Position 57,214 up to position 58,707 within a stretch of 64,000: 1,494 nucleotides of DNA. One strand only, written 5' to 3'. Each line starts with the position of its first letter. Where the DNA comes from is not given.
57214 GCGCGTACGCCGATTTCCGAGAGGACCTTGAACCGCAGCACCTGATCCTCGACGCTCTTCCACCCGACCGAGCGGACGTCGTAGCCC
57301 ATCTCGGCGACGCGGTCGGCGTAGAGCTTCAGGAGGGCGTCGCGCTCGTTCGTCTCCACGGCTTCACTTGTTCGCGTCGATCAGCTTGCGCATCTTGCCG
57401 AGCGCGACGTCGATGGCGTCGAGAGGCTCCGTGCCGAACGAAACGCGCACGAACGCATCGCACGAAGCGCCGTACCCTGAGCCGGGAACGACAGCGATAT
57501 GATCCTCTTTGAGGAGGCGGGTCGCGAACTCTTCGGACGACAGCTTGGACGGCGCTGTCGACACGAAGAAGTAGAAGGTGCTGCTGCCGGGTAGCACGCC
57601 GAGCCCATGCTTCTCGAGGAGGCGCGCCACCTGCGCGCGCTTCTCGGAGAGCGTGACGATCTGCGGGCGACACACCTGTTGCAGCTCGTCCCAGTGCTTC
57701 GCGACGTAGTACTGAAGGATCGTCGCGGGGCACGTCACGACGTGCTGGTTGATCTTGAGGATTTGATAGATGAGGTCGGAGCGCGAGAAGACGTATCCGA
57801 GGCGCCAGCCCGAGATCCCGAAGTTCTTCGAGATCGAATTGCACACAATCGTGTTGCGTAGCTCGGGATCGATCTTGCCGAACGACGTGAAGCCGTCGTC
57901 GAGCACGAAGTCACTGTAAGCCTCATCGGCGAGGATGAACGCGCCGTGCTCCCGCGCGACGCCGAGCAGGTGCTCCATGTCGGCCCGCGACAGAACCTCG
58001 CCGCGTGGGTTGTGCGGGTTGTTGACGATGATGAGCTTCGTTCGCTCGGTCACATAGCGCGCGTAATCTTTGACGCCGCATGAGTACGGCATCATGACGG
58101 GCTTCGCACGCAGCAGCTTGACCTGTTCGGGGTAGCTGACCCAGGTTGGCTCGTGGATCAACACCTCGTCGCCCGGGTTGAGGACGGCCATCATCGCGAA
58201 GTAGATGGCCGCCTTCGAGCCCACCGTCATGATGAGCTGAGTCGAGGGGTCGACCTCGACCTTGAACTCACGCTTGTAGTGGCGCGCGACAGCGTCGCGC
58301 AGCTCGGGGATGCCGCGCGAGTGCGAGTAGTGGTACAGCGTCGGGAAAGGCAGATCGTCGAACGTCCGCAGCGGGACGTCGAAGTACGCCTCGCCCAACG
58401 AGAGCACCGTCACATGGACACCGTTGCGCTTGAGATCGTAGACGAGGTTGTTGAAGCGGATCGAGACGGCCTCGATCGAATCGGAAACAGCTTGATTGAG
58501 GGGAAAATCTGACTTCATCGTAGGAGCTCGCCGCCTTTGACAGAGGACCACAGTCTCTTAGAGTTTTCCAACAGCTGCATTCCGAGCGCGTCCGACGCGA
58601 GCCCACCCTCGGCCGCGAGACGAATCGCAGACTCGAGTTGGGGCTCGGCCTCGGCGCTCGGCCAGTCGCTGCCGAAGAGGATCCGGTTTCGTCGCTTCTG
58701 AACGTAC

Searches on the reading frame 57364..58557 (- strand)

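Call 49: search_protein_families(library=pfam, proteins=[window:57364-58557:-], max_evalue=0.001)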
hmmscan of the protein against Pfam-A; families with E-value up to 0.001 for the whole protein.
window:57364-58557:- (397 aa): 3 families
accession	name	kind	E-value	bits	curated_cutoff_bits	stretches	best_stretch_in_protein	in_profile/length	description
PF00155.27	Aminotran_1_2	-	7.6e-64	216.6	19.7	1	71-376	32-350/361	Aminotransferase class I and II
PF01041.23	DegT_DnrJ_EryC1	-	1.8e-05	24.6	19.8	1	116-213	50-147/360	DegT/DnrJ/EryC1/StrS aminotransferase family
PF01053.26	Cys_Met_Meta_PP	-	9.8e-05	21.5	27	1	112-214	74-176/381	Cys/Met metabolism PLP-dependent enzyme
